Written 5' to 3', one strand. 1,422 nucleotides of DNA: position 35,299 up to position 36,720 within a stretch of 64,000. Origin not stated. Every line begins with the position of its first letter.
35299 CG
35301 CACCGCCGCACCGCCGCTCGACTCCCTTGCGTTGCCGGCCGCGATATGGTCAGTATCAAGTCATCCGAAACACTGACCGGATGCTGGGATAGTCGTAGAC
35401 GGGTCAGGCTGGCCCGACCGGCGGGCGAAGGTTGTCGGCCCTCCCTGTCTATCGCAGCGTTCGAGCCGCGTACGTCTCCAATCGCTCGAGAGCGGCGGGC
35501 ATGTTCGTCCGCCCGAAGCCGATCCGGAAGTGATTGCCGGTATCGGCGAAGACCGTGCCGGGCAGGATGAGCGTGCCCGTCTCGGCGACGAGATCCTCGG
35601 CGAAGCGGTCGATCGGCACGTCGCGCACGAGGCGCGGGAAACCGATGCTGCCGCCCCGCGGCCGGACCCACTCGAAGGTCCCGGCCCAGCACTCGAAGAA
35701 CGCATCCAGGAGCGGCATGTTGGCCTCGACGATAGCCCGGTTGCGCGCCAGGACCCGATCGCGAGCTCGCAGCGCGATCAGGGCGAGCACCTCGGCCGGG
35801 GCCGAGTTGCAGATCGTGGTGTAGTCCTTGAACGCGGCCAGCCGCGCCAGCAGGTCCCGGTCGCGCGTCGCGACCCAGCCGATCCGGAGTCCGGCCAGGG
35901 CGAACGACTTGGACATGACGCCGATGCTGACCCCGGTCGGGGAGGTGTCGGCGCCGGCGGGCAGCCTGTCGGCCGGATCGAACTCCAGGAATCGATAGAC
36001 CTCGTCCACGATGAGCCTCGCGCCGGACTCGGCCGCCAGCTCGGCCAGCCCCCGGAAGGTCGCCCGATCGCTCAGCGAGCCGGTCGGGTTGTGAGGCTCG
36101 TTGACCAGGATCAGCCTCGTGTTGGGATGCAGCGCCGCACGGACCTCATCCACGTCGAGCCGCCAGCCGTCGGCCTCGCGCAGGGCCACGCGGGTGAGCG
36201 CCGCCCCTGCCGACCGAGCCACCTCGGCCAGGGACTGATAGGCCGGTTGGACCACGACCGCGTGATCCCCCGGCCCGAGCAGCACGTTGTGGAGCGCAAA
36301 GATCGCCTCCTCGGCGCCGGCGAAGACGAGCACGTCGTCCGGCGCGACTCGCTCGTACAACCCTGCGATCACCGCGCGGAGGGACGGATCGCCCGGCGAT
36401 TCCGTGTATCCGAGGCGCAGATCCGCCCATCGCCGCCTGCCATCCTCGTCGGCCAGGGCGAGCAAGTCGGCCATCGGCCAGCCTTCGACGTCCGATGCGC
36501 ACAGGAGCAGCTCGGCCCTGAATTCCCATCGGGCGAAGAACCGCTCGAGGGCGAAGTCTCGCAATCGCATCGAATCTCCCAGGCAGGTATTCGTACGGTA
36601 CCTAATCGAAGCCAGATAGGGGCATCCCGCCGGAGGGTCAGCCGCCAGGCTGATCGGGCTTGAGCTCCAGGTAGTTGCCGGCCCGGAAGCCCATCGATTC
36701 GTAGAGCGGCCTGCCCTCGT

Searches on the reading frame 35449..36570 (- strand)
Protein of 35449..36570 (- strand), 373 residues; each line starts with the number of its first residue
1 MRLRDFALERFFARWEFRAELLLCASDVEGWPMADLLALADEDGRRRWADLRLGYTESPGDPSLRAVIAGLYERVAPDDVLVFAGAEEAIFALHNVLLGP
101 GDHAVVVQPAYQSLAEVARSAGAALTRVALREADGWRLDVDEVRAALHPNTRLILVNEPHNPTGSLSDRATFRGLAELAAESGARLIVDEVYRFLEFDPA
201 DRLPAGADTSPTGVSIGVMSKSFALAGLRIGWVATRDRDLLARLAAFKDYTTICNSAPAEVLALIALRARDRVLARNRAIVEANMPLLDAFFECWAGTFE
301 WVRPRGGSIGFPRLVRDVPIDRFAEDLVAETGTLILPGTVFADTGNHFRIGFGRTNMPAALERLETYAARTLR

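Call 21: find_encoding_contigs(protein=window:35449-36570:-, flank=10000, max_places=1)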
Protein window:35449-36570:- (373 aa): 10 contigs read that carry it; 1 place shown.
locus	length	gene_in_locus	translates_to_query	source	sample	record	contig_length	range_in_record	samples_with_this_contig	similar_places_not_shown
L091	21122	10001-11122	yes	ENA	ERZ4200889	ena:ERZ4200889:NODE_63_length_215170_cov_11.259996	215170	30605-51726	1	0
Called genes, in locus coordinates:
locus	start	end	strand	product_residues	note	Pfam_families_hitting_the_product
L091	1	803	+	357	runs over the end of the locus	PF13439:Glyco_transf_4, PF13579:Glyco_trans_4_4 (weak), PF00534:Glycos_transf_1, PF13692:Glyco_trans_1_4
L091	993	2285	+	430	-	PF00270:DEAD, PF04851:ResIII (weak), PF00271:Helicase_C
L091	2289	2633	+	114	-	-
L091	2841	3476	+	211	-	PF14333:DUF4389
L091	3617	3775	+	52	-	-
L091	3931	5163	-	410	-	PF00583:Acetyltransf_1 (weak), PF13527:Acetyltransf_9, PF17668:Acetyltransf_17, PF13530:SCP2_2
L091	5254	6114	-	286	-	PF00561:Abhydrolase_1, PF12146:Hydrolase_4, PF12697:Abhydrolase_6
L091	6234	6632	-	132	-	PF01641:SelR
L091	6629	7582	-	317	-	PF00296:Bac_luciferase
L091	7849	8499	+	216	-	-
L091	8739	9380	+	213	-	-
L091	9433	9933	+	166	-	PF13527:Acetyltransf_9 (weak), PF00583:Acetyltransf_1, PF13673:Acetyltransf_10, PF13508:Acetyltransf_7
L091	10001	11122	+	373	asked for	PF00155:Aminotran_1_2, PF01053:Cys_Met_Meta_PP (weak), PF00266:Aminotran_5 (weak)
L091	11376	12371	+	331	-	PF00339:Arrestin_N (faint)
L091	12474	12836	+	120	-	PF01022:HTH_5, PF12802:MarR_2 (faint), PF12840:HTH_20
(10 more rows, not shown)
